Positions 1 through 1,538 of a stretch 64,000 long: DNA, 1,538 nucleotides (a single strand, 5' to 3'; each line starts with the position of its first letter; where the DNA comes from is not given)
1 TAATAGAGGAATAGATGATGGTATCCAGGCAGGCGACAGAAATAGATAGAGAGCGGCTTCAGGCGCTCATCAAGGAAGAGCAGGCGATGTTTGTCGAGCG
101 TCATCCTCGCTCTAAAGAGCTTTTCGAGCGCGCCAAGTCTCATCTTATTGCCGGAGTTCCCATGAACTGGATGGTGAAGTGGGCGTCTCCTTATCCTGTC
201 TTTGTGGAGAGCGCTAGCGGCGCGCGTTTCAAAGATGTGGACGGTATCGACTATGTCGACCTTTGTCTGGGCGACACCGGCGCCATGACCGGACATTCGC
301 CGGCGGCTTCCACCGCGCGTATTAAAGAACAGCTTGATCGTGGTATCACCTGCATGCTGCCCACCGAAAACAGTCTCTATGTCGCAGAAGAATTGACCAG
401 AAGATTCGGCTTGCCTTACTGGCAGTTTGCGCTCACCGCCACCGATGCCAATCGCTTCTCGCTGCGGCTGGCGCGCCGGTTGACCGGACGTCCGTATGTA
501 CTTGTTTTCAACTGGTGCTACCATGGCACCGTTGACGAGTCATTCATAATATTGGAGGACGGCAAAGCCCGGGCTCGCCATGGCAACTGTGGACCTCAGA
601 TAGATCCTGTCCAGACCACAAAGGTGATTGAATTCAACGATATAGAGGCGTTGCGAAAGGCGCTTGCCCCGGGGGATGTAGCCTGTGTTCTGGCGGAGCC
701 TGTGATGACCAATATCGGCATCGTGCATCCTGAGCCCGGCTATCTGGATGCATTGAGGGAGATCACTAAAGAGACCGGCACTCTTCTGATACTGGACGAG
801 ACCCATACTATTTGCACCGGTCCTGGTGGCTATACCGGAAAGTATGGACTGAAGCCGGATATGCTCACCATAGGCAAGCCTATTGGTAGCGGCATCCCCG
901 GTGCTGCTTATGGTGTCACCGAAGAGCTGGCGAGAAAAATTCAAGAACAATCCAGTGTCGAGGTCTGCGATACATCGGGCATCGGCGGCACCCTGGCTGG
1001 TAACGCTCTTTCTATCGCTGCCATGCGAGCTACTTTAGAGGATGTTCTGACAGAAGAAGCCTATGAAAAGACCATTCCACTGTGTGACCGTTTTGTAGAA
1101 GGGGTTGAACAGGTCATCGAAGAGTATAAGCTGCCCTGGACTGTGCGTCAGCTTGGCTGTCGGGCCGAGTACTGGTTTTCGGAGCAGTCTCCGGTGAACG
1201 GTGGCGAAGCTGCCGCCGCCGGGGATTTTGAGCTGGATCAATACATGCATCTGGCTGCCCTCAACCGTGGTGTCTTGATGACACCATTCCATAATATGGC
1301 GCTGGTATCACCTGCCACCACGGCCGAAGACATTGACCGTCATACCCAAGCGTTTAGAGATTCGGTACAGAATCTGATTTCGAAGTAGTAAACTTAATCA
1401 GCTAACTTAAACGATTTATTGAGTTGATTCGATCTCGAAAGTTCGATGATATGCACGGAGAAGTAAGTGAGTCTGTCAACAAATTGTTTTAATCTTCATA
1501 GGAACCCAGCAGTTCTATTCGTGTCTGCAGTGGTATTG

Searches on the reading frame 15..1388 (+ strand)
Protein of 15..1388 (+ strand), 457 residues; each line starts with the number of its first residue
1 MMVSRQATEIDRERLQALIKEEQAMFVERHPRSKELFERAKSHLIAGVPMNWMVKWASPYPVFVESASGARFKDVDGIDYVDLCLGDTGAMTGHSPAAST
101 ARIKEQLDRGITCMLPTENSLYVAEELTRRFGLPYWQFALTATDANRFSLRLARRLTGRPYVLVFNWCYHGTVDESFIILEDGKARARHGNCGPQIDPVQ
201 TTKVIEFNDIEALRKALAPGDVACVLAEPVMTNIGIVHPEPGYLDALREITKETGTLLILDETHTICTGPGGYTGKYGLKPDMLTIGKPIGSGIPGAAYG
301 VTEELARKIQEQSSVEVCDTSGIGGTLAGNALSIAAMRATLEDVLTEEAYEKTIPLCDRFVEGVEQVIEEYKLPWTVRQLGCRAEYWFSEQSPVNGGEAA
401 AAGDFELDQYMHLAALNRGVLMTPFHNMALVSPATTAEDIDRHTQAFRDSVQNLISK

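Call 35: search_protein_families(library=pfam, proteins=[window:15-1388:+], max_evalue=0.01)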
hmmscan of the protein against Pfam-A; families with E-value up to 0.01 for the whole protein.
window:15-1388:+ (457 aa): 1 family
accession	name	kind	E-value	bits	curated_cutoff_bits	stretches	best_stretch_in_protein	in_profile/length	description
PF00202.27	Aminotran_3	-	2.4e-46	158.7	30.5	1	56-447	5-399/403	Aminotransferase class-III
